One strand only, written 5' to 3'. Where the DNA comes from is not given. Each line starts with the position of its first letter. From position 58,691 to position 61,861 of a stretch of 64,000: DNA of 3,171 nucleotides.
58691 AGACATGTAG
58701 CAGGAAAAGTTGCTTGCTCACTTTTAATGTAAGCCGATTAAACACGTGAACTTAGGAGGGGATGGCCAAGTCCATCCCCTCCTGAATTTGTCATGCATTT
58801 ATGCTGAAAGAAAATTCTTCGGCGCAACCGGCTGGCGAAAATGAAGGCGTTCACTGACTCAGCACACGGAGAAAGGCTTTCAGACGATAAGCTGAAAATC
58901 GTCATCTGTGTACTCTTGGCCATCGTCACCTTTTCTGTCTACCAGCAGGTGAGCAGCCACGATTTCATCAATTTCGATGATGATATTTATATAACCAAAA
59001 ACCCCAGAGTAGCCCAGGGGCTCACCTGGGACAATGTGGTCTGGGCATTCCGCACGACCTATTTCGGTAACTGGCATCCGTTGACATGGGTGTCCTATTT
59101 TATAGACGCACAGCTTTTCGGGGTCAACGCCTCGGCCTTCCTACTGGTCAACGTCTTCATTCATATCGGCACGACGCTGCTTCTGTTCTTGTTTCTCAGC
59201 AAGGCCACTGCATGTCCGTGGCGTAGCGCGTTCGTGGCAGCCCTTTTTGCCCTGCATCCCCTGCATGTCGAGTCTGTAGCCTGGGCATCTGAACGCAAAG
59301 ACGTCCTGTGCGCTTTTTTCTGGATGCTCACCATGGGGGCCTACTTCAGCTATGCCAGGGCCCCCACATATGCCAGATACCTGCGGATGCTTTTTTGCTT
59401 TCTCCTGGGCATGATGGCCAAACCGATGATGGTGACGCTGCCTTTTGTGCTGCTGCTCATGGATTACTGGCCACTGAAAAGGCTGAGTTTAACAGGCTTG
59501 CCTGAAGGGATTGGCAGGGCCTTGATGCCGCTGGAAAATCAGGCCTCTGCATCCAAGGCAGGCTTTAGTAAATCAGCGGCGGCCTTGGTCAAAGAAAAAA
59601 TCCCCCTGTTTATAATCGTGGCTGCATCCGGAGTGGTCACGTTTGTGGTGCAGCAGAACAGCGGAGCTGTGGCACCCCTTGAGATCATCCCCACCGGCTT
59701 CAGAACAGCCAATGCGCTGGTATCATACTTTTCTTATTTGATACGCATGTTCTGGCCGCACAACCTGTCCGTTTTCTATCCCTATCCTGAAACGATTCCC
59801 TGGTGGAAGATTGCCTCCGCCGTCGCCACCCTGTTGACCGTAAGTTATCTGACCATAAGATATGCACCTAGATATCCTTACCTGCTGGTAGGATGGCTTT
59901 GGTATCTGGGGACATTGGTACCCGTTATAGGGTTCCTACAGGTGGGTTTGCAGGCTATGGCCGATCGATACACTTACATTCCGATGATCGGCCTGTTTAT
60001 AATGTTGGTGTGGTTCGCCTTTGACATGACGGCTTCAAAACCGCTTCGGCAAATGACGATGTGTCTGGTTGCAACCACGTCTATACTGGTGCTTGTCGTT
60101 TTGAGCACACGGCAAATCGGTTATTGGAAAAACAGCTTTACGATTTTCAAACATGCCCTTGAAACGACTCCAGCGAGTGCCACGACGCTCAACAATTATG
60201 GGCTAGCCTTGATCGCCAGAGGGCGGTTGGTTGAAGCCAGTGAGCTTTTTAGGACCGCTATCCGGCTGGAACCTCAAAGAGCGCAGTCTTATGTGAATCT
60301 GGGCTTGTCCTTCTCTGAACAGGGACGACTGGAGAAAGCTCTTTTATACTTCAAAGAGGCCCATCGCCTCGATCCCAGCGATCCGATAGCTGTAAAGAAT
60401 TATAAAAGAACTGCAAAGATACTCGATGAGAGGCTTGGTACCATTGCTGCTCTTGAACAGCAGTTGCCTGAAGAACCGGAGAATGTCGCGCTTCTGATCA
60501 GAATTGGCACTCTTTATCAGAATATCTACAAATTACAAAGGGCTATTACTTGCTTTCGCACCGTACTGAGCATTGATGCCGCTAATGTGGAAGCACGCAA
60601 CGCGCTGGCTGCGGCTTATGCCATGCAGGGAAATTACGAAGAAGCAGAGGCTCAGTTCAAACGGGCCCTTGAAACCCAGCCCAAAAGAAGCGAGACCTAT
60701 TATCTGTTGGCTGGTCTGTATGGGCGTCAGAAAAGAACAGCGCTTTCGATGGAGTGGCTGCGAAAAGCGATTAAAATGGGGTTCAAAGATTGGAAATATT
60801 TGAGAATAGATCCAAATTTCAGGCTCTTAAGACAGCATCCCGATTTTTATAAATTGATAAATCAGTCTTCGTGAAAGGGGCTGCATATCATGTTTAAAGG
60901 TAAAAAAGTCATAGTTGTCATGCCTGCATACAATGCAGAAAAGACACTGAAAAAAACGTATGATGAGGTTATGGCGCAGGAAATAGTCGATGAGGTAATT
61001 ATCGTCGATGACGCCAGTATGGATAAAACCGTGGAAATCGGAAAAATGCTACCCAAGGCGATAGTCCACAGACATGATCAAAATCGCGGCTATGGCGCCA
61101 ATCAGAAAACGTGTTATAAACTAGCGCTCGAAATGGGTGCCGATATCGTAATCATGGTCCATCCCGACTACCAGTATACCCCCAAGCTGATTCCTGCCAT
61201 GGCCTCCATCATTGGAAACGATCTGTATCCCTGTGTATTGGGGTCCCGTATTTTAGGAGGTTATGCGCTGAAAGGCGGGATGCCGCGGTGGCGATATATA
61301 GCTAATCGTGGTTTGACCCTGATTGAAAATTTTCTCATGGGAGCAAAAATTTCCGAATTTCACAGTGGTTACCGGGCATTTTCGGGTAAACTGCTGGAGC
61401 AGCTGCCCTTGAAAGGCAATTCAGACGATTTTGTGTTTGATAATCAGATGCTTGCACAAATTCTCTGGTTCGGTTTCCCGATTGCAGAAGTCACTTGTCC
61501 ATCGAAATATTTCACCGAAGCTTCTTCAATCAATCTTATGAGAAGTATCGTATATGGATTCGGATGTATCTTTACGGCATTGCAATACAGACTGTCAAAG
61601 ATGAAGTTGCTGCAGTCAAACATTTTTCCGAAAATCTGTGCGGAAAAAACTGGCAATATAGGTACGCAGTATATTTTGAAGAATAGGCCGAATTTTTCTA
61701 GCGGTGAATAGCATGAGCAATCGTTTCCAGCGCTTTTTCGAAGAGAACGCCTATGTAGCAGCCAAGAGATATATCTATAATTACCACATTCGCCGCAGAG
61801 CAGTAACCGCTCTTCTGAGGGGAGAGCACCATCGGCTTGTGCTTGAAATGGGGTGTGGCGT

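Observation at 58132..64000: pilA followed by a TMTC/PMT-like GT-C + TPR protein (two copies), a Dpm1-like GT2 and a methyltransferase in an AT-richer segment: candidate novel pilin O-glycosylation system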

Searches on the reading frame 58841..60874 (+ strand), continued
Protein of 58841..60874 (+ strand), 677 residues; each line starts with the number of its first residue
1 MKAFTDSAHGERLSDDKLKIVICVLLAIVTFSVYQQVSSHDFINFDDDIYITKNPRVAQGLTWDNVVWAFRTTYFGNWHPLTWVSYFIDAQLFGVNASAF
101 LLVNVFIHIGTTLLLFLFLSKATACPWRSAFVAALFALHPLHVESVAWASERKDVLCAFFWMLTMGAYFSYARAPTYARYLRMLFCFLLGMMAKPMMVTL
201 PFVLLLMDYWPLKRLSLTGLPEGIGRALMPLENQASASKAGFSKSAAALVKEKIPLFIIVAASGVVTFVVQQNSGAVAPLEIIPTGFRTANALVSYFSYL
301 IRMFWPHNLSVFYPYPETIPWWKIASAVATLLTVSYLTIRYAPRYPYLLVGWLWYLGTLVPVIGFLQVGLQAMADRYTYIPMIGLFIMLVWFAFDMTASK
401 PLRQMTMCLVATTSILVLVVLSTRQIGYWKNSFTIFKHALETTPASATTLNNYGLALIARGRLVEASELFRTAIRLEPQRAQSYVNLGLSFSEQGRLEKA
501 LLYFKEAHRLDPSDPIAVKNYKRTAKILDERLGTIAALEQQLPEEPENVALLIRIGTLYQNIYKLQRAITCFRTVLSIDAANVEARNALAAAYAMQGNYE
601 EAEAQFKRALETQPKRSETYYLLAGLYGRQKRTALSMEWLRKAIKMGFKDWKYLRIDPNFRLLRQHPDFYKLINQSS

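Call 37: predict_structure(alignment_id=A1)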
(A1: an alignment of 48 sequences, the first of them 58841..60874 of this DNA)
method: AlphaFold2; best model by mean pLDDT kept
length: 677 residues; sequences in the alignment: 48
mean_pLDDT: 86.0   pTM: 0.79
mean pLDDT of the five models: 86.0, 85.4, 85.3, 81.7, 80.8
residues with pLDDT >= 90: 354; 70-90: 251; 50-70: 45; < 50: 27
segments of 3 or more residues with pLDDT < 50: 1-11, 234-240, 370-375
pLDDT, mean of each block of 10 residues (from residue 1): 39 72 95 89 73 89 95 82 94 92 95 95 89 92 82 91 94 93 96 82 92 82 71 47 84 93 84 73 80 83 79 74 93 94 91 83 55 54 90 79 75 86 86 87 85 89 90 92 95 91 96 92 95 96 93 95 94 96 96 93 96 94 93 94 92 83 86 70
secondary structure, 60 per line:
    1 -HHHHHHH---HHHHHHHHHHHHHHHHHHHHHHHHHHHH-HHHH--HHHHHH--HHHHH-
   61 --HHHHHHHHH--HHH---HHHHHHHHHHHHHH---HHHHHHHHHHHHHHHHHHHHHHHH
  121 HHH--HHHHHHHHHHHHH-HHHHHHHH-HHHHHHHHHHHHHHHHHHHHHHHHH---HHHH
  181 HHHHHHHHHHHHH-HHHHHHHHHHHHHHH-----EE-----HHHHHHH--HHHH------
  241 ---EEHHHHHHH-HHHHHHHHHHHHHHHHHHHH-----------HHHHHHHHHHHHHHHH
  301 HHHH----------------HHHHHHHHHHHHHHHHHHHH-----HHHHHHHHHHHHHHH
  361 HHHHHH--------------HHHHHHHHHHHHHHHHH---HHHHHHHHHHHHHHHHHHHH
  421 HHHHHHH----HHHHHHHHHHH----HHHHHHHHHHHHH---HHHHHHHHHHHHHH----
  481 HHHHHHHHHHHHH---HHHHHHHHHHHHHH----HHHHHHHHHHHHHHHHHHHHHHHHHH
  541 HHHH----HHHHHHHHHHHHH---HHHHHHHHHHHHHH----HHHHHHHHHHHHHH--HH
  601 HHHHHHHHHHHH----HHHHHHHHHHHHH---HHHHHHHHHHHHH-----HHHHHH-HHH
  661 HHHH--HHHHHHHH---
elements in order: H2-8 H12-39 H41-44 H47-52 H55-59 H63-71 H80-93 H97-123 H126-138 H140-147 H149-173 H177-193 H195-209 H222-228 H231-234 H246-252 H254-273 H285-304 H321-340 H346-366 H381-397 H401-427 H432-442 H447-459 H463-476 H481-493 H497-510 H515-544 H549-561 H565-578 H583-596 H599-612 H617-629 H633-645 H651-656 H658-664 H667-674

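Call 40: fold_search(model_id=the predicted structure, library=pdb)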
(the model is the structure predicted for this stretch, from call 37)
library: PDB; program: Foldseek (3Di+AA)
matches with E <= 10: 1306; with E <= 0.001: 283
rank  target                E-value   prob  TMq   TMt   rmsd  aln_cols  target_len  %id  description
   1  9qhb                  1.7e-09  1.00  0.20  0.47  17.3       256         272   25  Crystal structure of 16-repeat CTPR protein with eliminated coordination sites (released 2025-10-22)
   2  8chy                  3.9e-09  1.00  0.17  0.40  15.4       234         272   26  Crystal structure of an 8-repeat consensus TPR superhelix with Zinc. (released 2024-02-21)
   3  9qhc_B                1.3e-08  1.00  0.19  0.44  17.6       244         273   26  Crystal structure of 8-repeat CTPR protein with eliminated coordination sites (released 2025-10-22)
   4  1w3b_A                1.6e-08  1.00  0.18  0.31  19.6       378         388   18  The superhelical TPR domain of O-linked GlcNAc transferase reveals structural similarities to importin alpha. (released 2004-09-09)
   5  1w3b_B                2.5e-08  1.00  0.20  0.35  20.6       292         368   20  The superhelical TPR domain of O-linked GlcNAc transferase reveals structural similarities to importin alpha. (released 2004-09-09)
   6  9qhc_A                2.5e-08  1.00  0.19  0.43  17.6       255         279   26  Crystal structure of 8-repeat CTPR protein with eliminated coordination sites (released 2025-10-22)
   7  6eou                  2.5e-08  1.00  0.20  0.38  19.8       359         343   19  O-GlcNAc transferase TPR domain with the intellectual disability associated mutation L254F (released 2018-05-09)
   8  8dtg_B                8.6e-08  1.00  0.19  0.18  20.6       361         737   16  Cryo-EM structure of Arabidopsis SPY alternative conformation 1 (released 2023-03-08)
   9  8dth_A                1.4e-07  1.00  0.20  0.18  21.3       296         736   19  Cryo-EM structure of Arabidopsis SPY alternative conformation 2 (released 2023-03-08)
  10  7y4i_A                1.6e-07  1.00  0.19  0.16  21.2       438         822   14  Crystal structure of SPINDLY in complex with GDP (released 2022-12-07)
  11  8dth_B                1.9e-07  1.00  0.19  0.18  19.2       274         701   19  Cryo-EM structure of Arabidopsis SPY alternative conformation 2 (released 2023-03-08)
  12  7y4i_B                2.0e-07  1.00  0.18  0.15  20.2       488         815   15  Crystal structure of SPINDLY in complex with GDP (released 2022-12-07)
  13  9gaw_P                2.5e-07  1.00  0.17  0.24  27.9       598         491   14  High-resolution structure of the Anaphase-promoting complex/cyclosome (APC/C) bound to co-activator Cdh1 (released 2024-08-14)
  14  9gaw_J                3.4e-07  1.00  0.17  0.23  27.7       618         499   14  High-resolution structure of the Anaphase-promoting complex/cyclosome (APC/C) bound to co-activator Cdh1 (released 2024-08-14)
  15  8dtf_A                3.6e-07  1.00  0.20  0.17  21.6       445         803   12  Cryo-EM structure of the full length Arabidopsis SPY with complete TPRs (released 2023-03-08)
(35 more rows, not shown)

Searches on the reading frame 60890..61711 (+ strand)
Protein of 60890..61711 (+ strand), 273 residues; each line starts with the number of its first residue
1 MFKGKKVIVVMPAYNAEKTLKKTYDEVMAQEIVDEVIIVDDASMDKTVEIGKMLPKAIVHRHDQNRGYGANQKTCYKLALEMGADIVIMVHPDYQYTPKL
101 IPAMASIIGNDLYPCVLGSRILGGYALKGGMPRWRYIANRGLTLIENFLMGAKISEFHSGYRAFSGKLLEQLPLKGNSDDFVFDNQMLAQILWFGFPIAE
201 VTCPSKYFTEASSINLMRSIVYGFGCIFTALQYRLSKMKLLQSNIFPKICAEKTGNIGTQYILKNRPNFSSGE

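Call 6: search_protein_families(library=pfam, proteins=[window:60890-61711:+], max_evalue=0.01)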
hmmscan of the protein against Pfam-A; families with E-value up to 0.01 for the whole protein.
window:60890-61711:+ (273 aa): 1 family
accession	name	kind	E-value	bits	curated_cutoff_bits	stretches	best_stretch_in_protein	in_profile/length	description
PF00535.33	Glycos_transf_2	-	1.1e-22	81.1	23.3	1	9-171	2-166/168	Glycosyl transferase family 2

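Call 7: search_protein_families(library=ncbifam, proteins=[window:60890-61711:+], max_evalue=0.01)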
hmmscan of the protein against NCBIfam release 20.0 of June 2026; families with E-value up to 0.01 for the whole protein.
window:60890-61711:+ (273 aa): 18 families
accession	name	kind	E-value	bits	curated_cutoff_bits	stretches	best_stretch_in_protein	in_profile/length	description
TIGR04182.1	glyco_TIGR04182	equivalog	3e-13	49.8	325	1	6-215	1-200/293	S-layer glycoprotein N-glycosyltransferase AglJ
NF058614.1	PPMAGASynPpgS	equivalog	3.4e-11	43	370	1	7-177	2-170/226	polyprenyl-phospho-N-acetylgalactosaminyl synthase PpgS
NF041391.1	DPhHxTase_Halo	equivalog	4.3e-11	42.2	375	1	11-177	1-158/213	dolichyl-phosphate hexose transferase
NF047588.1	GlcsyltransPgfSStrep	equivalog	5.2e-08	32.4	500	1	6-172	2-167/308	glycosyltransferase PgfS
TIGR04283.1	glyco_like_mftF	equivalog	1.1e-07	31.7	182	1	9-108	3-97/221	TIGR04283 family arsenosugar biosynthesis glycosyltransferase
NF010496.0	PRK13915.1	equivalog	2.1e-07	30.3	262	1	4-67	30-97/307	glucosyl-3-phosphoglycerate synthase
NF047683.1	TeichurnBiosyTuaG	equivalog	4.9e-07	29.7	400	1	5-55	6-57/252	teichuronic acid biosynthesis protein TuaG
NF007482.0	PRK10073.1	equivalog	1.9e-06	27.1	423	1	5-68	6-73/334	glycosyltransferase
NF053739.1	GlytfEpsEBac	equivalog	3e-06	26.4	450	1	6-54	2-51/265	glycosyltransferase EpsE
NF041875.1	EPS_EpsD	equivalog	4.2e-06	26.4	370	1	9-103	3-99/325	exopolysaccharide biosynthesis glycosyltransferase EpsD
TIGR03937.1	PgaC_IcaA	equivalog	6.7e-05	22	422.3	1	5-74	45-119/407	poly-beta-1,6-N-acetyl-D-glucosamine synthase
TIGR03965.1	mycofact_glyco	equivalog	0.00013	21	280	1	5-77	74-151/467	mycofactocin biosynthesis glycosyltransferase MftF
NF007986.1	PRK10714.1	equivalog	0.00016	20.8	529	1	5-107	6-114/316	undecaprenyl-phosphate 4-deoxy-4-formamido-L-arabinose transferase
NF050050.1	ProtGlycPglI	equivalog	0.00031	20.2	500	1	6-56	3-54/306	GalNAc(5)-diNAcBac-PP-undecaprenol beta-1,3-glucosyltransferase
NF038302.1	EPS_HpsE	equivalog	0.00056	19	300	1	7-53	3-53/307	hormogonium polysaccharide biosynthesis glycosyltransferase HpsE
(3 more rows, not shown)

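Call 23: search_solved_structures(query=window:60890-61711:+, max_evalue=0.01, show_alignments=2)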
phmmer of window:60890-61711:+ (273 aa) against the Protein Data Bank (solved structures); distinct sequences matched with E-value up to 0.01: 8.
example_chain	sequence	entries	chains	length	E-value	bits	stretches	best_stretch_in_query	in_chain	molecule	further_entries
5mlz_A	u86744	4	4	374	1e-08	38.1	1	2-166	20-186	Dolichol monophosphate mannose synthase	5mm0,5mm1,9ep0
2z87_A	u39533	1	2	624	0.00075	22.2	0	7-78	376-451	Chondroitin synthase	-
2z86_A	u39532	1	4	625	0.00076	22.1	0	7-78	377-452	Chondroitin synthase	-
9omj_A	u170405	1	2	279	0.0055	19.3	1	7-54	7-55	Glycosyltransferase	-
9omh_A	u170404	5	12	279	0.0059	19.2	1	7-54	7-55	Glycosyltransferase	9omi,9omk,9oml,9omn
9omm_A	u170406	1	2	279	0.006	19.2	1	7-54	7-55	Glycosyltransferase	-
9bhc_C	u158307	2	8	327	0.009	18.6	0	5-106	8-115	Undecaprenyl-phosphate 4-deoxy-4-formamido-L-arabinose transferase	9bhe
3bcv_A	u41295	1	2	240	0.0096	18.5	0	6-51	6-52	Putative glycosyltransferase protein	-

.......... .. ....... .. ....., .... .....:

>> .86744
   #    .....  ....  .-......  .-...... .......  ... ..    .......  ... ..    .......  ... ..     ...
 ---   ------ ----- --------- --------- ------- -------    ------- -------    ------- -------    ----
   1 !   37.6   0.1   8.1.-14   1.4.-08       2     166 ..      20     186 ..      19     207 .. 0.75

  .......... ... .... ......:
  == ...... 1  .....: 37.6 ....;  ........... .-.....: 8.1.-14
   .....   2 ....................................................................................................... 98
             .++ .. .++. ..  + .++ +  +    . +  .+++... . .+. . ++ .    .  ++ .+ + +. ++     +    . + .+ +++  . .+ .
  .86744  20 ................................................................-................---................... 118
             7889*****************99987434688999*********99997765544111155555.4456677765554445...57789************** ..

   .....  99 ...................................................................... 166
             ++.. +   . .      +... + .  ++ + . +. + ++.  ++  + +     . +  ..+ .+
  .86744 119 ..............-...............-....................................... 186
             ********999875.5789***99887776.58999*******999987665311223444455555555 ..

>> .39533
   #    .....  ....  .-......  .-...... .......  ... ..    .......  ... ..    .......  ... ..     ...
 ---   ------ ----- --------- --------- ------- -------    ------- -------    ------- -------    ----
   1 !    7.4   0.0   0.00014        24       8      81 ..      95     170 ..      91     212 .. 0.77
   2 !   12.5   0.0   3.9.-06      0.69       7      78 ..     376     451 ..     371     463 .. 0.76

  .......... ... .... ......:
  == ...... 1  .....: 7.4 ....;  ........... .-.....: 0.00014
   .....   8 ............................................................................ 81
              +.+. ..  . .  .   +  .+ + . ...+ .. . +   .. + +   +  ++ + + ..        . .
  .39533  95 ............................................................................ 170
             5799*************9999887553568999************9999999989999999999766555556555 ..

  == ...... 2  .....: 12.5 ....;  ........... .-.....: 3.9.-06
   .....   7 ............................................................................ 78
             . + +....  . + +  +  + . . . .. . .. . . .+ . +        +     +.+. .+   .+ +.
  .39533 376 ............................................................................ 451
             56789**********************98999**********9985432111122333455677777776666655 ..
